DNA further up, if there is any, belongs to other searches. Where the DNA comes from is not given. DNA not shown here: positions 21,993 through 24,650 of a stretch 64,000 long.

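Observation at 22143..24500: DUF2235/Tle1-like hydrolase fused to a multi-pass membrane anchor and an unassigned C-terminal domain, with no T6SS context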

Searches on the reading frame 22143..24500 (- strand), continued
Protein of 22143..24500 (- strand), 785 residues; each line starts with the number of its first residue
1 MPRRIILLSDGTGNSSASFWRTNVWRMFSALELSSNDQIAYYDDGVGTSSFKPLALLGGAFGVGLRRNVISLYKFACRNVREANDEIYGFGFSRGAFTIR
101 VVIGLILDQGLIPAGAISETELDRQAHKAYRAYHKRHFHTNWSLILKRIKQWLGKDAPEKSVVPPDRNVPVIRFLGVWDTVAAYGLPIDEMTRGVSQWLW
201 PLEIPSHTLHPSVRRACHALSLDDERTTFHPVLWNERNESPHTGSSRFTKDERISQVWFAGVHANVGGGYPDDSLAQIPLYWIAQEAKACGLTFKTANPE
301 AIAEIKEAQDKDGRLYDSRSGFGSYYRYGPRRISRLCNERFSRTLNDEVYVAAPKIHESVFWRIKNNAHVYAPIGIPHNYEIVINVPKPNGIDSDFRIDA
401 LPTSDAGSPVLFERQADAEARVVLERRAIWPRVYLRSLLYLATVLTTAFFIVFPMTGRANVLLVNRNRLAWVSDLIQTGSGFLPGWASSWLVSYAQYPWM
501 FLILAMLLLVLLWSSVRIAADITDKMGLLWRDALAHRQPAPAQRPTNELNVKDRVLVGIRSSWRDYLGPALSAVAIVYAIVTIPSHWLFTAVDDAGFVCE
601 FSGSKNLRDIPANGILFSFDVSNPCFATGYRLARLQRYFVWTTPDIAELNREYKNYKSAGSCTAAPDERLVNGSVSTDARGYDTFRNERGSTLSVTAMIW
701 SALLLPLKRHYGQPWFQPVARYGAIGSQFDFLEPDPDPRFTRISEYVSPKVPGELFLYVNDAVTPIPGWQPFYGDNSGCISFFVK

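Call 64: search_protein_families(library=padloc, proteins=[L081:1835-3049:-, L081:3068-3922:-, L081:3929-4846:-, L081:4836-5690:-, L081:6227-6607:-, L085:13110-14309:-, L085:14287-16527:-, L085:16524-17684:-, L085:6235-7212:-, L089:13062-17759:-], max_evalue=0.00001)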
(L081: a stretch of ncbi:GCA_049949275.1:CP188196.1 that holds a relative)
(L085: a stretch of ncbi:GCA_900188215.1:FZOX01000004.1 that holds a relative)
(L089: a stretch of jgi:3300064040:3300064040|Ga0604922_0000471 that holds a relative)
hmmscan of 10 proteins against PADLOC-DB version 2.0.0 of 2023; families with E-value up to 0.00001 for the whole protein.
L081:1835-3049:- (404 aa): 0 families

L081:3068-3922:- (284 aa): 3 families
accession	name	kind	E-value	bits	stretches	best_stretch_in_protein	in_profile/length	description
PDLC04673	PDC-M48B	-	2.6e-10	38.2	1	146-251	150-252/296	-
PDLC03854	LmuA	-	7.3e-08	29.9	0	146-239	205-298/345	-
PDLC03805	RTasMBL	-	1.3e-07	29.1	0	149-230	178-261/322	DRT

L081:3929-4846:- (305 aa): 13 families
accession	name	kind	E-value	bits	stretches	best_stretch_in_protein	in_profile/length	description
PDLC00895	JAB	-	4.9e-15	53.5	1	12-144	7-134/162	JAB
PDLC00890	JAB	-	1e-13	49.1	1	10-160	6-149/157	JAB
PDLC00902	JAB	-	2.3e-11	41.6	1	34-139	35-135/159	JAB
PDLC00896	JAB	-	5.2e-11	40.5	1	33-140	31-135/159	JAB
PDLC00835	E1-E2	-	4.2e-10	36.6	1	12-162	614-756/778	E1-E2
PDLC00887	JAB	-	3e-09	35.1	1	34-134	35-131/160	JAB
PDLC00827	E1-E2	-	1.2e-08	31.8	1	12-142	561-686/711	E1-E2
PDLC00909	JAB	-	4.7e-08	30.9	1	36-135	41-138/168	JAB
PDLC00901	JAB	-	7.4e-08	30.4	1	31-131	35-132/163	JAB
PDLC00891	JAB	-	9.5e-08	29.6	1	16-139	13-130/159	JAB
PDLC00894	JAB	-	1.9e-07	29.3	1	34-120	34-118/158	JAB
PDLC00889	JAB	-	1.4e-06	25.9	1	9-162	14-159/168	JAB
PDLC00903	JAB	-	5.3e-06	24.4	1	36-138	34-133/166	JAB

L081:4836-5690:- (284 aa): 32 families (the best 25 are shown)
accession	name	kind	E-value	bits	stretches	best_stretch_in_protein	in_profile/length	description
PDLC00855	E1-E2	-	7.5e-33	112.4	1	16-271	298-549/579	E1-E2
PDLC00837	E1-E2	-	3e-30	103.5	1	18-166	323-479/593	E1-E2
PDLC00829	E1-E2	-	6.3e-30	102.6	1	6-172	157-325/426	E1-E2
PDLC00828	E1-E2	-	5.2e-26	89.9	1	12-173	167-330/431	E1-E2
PDLC00847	E1-E2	-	1.1e-25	88.1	1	14-147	280-413/523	E1-E2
PDLC00850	E1-E2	-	2.5e-24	83.6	1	20-131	314-426/566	E1-E2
PDLC00836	E1-E2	-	5.2e-23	79.5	1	15-139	336-464/602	E1-E2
PDLC00856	E1-E2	-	6.3e-23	79.1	1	11-140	313-444/573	E1-E2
PDLC00842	E1-E2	-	3.8e-22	76.7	1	15-172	300-461/549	E1-E2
PDLC00844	E1-E2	-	4e-22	76.5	1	16-121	272-378/489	E1-E2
PDLC00853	E1-E2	-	7.6e-21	72.7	1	16-179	306-470/546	E1-E2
PDLC00831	E1-E2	-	5.6e-20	69.7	1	12-166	310-467/578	E1-E2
PDLC00843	E1-E2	-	8.5e-20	68.8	1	17-165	315-464/575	E1-E2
PDLC00834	E1-E2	-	2.1e-19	67.5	1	19-166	301-451/564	E1-E2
PDLC00832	E1-E2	-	1.9e-17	60.7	1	16-123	334-442/588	E1-E2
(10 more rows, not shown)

L081:6227-6607:- (126 aa): 11 families
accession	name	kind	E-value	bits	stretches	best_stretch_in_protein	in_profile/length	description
PDLC00858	E2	-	1.3e-13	49.3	1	15-125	24-133/148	E2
PDLC00876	E2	-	2.8e-13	47.9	1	13-122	19-132/158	E2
PDLC00862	E2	-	2e-11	42.1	1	14-126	34-147/150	E2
PDLC00816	Cyclase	-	2.8e-11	41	1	4-126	421-542/542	oligonucleotide-cyclase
PDLC00867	E2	-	6.2e-10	37.1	1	6-126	22-142/145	E2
PDLC00877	E2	-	2.9e-09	35.1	1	27-123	29-137/150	E2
PDLC00864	E2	-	3.1e-09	35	1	11-123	17-138/153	E2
PDLC00863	E2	-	4.1e-08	31.4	1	7-122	12-135/149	E2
PDLC00837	E1-E2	-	1e-06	25.8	1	38-85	42-89/593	E1-E2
PDLC00865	E2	-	3.5e-06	24.6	1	37-126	43-137/219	E2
PDLC00873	E2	-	6.8e-06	24.1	1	64-122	33-100/110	E2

L085:13110-14309:- (399 aa): 0 families

L085:14287-16527:- (746 aa): 51 families (the best 25 are shown)
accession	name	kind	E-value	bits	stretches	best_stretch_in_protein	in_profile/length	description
PDLC00857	E1-E2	-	4.2e-75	251.4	1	4-557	11-556/589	E1-E2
PDLC00835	E1-E2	-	5.1e-33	112.4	1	205-732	246-742/778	E1-E2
PDLC00844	E1-E2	-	9.8e-29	98.3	1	308-451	247-387/489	E1-E2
PDLC00836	E1-E2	-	9.3e-27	91.8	1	156-454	161-456/602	E1-E2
PDLC00889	JAB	-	6.4e-24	82.4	1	592-744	13-158/168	JAB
PDLC00848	E1-E2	-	7.7e-23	78.6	1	210-485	250-516/607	E1-E2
PDLC00890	JAB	-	9.4e-23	78.5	1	592-740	4-146/157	JAB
PDLC00847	E1-E2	-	8.4e-22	75.2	1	327-482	275-422/523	E1-E2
PDLC00827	E1-E2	-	4.6e-21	72.9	1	340-727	334-686/711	E1-E2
PDLC00855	E1-E2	-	7e-20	69.6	1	269-446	236-413/579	E1-E2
PDLC00838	E1-E2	-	2.1e-19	67.1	2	336-441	319-420/736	E1-E2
PDLC00839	E1-E2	-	2.2e-19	67.2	1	337-479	369-506/602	E1-E2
PDLC00856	E1-E2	-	4.3e-19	66.4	1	333-451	317-432/573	E1-E2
PDLC00896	JAB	-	9.8e-19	65.6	1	596-730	9-138/159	JAB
PDLC00891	JAB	-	1.1e-18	65.1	1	613-732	22-136/159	JAB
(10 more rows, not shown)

L085:16524-17684:- (386 aa): 3 families
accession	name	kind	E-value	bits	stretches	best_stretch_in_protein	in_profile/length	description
PDLC03805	RTasMBL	-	2e-09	35.1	0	48-96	31-76/322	DRT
PDLC03854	LmuA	-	1.3e-08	32.4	0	157-262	167-268/345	-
PDLC04676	PDC-M48B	-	7e-06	23.1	0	67-99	60-92/357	-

L085:6235-7212:- (325 aa): 1 family
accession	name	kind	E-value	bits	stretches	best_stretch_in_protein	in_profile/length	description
PDLC03000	DUF4238-Pers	-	2.6e-42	143.4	1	8-304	3-299/309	-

L089:13062-17759:- (1565 aa): 0 families

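Call 67: find_related_loci(query=A1, collection=viral_contigs, flank=8000)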
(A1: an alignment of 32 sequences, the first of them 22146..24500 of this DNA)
Query A1 (785 aa) in viral_contigs; peptide patterns used: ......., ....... (x = any residue, [..] = any of these).
45 stretches matched a pattern; 1 encode a relative of the query (tblastn E <= 1e-3); 1 distinct loci.
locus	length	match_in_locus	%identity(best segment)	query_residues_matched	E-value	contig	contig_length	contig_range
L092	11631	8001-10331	53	3-785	0e+0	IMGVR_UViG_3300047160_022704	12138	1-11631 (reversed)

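Call 70: search_protein_families(library=pfam, proteins=[L092:928-2343:-, L092:2309-3370:-, L092:2955-3971:+, L092:3964-5505:+, L092:5454-5915:-, L092:6163-6633:+, L092:6532-7035:-, L092:7104-7583:-, L092:10621-11109:-, L092:11034-11456:+], max_evalue=0.001)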
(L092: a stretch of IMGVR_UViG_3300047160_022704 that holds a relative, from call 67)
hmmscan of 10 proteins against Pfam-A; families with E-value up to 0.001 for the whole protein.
L092:928-2343:- (471 aa): 1 family
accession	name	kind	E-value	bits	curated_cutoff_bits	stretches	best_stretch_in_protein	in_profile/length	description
PF04860.17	Phage_portal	-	2.2e-63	214.8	39.1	1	71-408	2-321/321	Phage portal protein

L092:2309-3370:- (353 aa): 0 families

L092:2955-3971:+ (338 aa): 0 families

L092:3964-5505:+ (513 aa): 2 families
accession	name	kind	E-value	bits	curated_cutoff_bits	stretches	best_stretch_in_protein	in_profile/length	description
PF20441.4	TerL_nuclease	-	9.7e-23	81.2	24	1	240-498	26-281/286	Terminase large subunit, endonuclease domain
PF03354.21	TerL_ATPase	-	1.3e-15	58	23.7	1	39-198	1-161/178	Terminase large subunit, ATPase domain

L092:5454-5915:- (153 aa): 0 families

L092:6163-6633:+ (156 aa): 0 families

L092:6532-7035:- (167 aa): 0 families

L092:7104-7583:- (159 aa): 0 families

L092:10621-11109:- (162 aa): 0 families

L092:11034-11456:+ (140 aa): 0 families

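Call 71: search_protein_families(library=pfam, proteins=[L052:3693-5909:-, L024:4955-7288:+, L074:4935-5609:-, L028:12484-13755:+, L058:14992-15912:-, L075:13860-14525:+, L073:17470-18117:-, L044:17340-17981:-, L067:18162-18893:+, L055:1900-3120:+], max_evalue=0.0001)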
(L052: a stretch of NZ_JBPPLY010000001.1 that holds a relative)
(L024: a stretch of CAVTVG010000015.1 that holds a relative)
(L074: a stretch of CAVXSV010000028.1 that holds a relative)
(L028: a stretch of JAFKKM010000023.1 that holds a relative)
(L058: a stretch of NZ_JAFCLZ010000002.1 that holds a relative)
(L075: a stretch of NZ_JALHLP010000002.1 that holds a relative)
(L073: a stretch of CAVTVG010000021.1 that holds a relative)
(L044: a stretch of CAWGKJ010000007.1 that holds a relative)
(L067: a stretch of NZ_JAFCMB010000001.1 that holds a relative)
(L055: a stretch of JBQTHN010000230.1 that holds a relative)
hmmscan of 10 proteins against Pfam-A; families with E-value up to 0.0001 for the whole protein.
L052:3693-5909:- (738 aa): 0 families

L024:4955-7288:+ (777 aa): 1 family
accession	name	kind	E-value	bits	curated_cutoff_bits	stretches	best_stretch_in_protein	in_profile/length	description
PF10604.15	Polyketide_cyc2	-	2.3e-16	60.8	27.4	1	609-729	1-111/142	Polyketide cyclase / dehydrase and lipid transport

L074:4935-5609:- (224 aa): 1 family
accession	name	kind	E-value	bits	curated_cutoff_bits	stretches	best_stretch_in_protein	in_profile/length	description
PF02190.22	LON_substr_bdg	-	3.5e-31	109.1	28.7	1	17-205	2-195/200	ATP-dependent protease La (LON) substrate-binding domain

L028:12484-13755:+ (423 aa): 2 families
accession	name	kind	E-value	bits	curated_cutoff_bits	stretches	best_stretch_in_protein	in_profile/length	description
PF07995.17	GSDH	-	6e-12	45.9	25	1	227-344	167-277/332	Glucose / Sorbosone dehydrogenase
PF23500.1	DUF7133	-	6e-08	32.8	27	1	77-346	4-293/385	Domain of unknown function (DUF7133)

L058:14992-15912:- (306 aa): 3 families
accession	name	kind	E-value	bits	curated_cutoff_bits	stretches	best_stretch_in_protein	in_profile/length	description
PF02558.23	ApbA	-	6.7e-41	139.8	22.2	1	3-152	1-149/150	Ketopantoate reductase PanE/ApbA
PF08546.17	ApbA_C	-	3.6e-23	82.7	22.7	1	179-302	2-125/125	Ketopantoate reductase PanE/ApbA C terminal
PF03807.23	F420_oxidored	-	6.8e-05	23.8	21.6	0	3-99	2-89/94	NADP oxidoreductase coenzyme F420-dependent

L075:13860-14525:+ (221 aa): 2 families
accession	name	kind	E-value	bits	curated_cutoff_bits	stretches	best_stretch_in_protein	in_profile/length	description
PF00034.26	Cytochrom_C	-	8.1e-15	56.4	21.3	1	143-221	2-89/90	Cytochrome c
PF13442.11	Cytochrome_CBB3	-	8.1e-13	48.9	27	1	151-218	11-68/68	Cytochrome C oxidase, cbb3-type, subunit III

L073:17470-18117:- (215 aa): 1 family
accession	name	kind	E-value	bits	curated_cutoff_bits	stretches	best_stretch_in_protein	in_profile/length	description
PF01323.26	DSBA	-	1.4e-29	103.7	25.6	1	21-210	4-188/191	DSBA-like thioredoxin domain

L044:17340-17981:- (213 aa): 1 family
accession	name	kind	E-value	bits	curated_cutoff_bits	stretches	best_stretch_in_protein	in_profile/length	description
PF09998.14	DUF2239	-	7.7e-80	267.5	25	1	9-195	2-182/182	Uncharacterized protein conserved in bacteria (DUF2239)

L067:18162-18893:+ (243 aa): 5 families
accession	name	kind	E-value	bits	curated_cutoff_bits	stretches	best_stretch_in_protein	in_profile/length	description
PF02798.26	GST_N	-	1.1e-16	61.3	20.9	1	26-94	6-74/76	Glutathione S-transferase, N-terminal domain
PF13409.12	GST_N_2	-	1.1e-13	52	25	1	34-94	5-67/70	Glutathione S-transferase, N-terminal domain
PF13417.12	GST_N_3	-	3.6e-12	46.9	22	1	33-100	8-73/75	Glutathione S-transferase, N-terminal domain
PF00043.30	GST_C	-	1.3e-07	32.1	20.7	1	139-227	2-93/93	Glutathione S-transferase, C-terminal domain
PF13410.11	GST_C_2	-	4.3e-06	27.2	24.9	1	166-222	10-69/69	Glutathione S-transferase, C-terminal domain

L055:1900-3120:+ (406 aa): 5 families
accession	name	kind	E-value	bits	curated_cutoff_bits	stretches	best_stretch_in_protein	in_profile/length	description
PF01494.25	FAD_binding_3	-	6.9e-31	108.2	22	1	7-318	4-319/349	FAD binding domain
PF08491.16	SE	-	9.7e-07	28.6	20.1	1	268-370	115-217/276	Squalene epoxidase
PF07992.20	Pyr_redox_2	-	1.7e-06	28.1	26.1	0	114-180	182-251/291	Pyridine nucleotide-disulphide oxidoreductase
PF04820.20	Trp_halogenase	-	1e-05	25.1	21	1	106-317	149-354/458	Tryptophan halogenase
PF05834.18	Lycopene_cycl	-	3.2e-05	23.6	23.4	0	111-342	83-316/380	Lycopene cyclase protein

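Call 73: find_homologous_proteins(query=A4, max_evalue=0.001)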
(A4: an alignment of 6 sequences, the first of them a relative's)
Query A4 (6 sequences) (191 aa, profile of the alignment): 52 proteins with E <= 0.001 among 8000 candidates.
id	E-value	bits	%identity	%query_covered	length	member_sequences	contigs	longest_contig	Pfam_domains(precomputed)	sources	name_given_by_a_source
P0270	7.9e-81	288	72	98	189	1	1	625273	-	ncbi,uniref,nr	ncbi:hypothetical protein HZZ13_00765 [Bradyrhizobium sp. CNPSo 4010]|uniref:Uncharacterized protein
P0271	2.4e-80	287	99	100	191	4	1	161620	-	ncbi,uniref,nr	ncbi:hypothetical protein [Bradyrhizobium sp. CSS354]|uniref:hypothetical protein n=1 Tax=Bradyrhizo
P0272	4.5e-80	286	32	88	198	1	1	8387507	-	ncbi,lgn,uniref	ncbi:hypothetical protein [Bradyrhizobium genosp. A]|uniref:hypothetical protein n=1 Tax=Bradyrhizob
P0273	1.1e-79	285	32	87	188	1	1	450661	-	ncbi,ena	-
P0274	1.6e-79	284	32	87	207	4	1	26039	-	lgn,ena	-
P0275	1.2e-77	278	38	95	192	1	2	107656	-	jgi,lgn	jgi:hypothetical protein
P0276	7.9e-74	266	72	100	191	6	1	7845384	-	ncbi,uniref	ncbi:hypothetical protein [Bradyrhizobium sp. STM 3566]|uniref:hypothetical protein n=1 Tax=Bradyrhi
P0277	3.0e-71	257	30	90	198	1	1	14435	-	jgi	jgi:hypothetical protein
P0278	9.8e-71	255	37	84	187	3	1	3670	-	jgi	jgi:hypothetical protein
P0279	2.6e-70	254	36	87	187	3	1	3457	-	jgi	jgi:hypothetical protein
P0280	5.6e-69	250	35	87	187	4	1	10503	-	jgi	jgi:hypothetical protein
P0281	7.7e-69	249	36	84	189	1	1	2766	-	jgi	jgi:hypothetical protein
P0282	1.5e-67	245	37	85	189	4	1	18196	-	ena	-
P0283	2.0e-67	245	33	93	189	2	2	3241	-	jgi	jgi:hypothetical protein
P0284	5.6e-66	240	34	84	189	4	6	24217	-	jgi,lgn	jgi:hypothetical protein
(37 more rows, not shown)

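Call 82: search_protein_families(library=padloc, alignment_id=A5, max_evalue=1e-10)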
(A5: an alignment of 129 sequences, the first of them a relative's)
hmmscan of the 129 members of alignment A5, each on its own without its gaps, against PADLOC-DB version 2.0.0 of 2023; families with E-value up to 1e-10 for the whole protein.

A. member 1, L087:2000-3034:- (344 aa): 0 families

B. families by the number of members that match (of 129 scanned): 123 families (the first 25 are shown)
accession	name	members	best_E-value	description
PDLC02283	AbiEi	3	1.4e-76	AbiEi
PDLC02265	AbiEi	3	3.8e-74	AbiEi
PDLC02225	AbiEi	3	1.9e-57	AbiEi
PDLC02239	AbiEi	3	4.2e-37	AbiEi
PDLC02275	AbiEi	3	1.4e-30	AbiEi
PDLC02263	AbiEi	3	1.5e-25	AbiEi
PDLC02254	AbiEi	3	2.7e-25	AbiEi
PDLC00890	JAB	3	1.3e-24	JAB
PDLC02245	AbiEi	3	6.8e-24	AbiEi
PDLC02267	AbiEi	3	1.6e-19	AbiEi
PDLC02248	AbiEi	3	6.4e-19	AbiEi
PDLC02228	AbiEi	3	8.7e-18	AbiEi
PDLC00902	JAB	3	1.7e-17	JAB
PDLC02249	AbiEi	3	3.7e-15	AbiEi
PDLC00895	JAB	3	1.2e-14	JAB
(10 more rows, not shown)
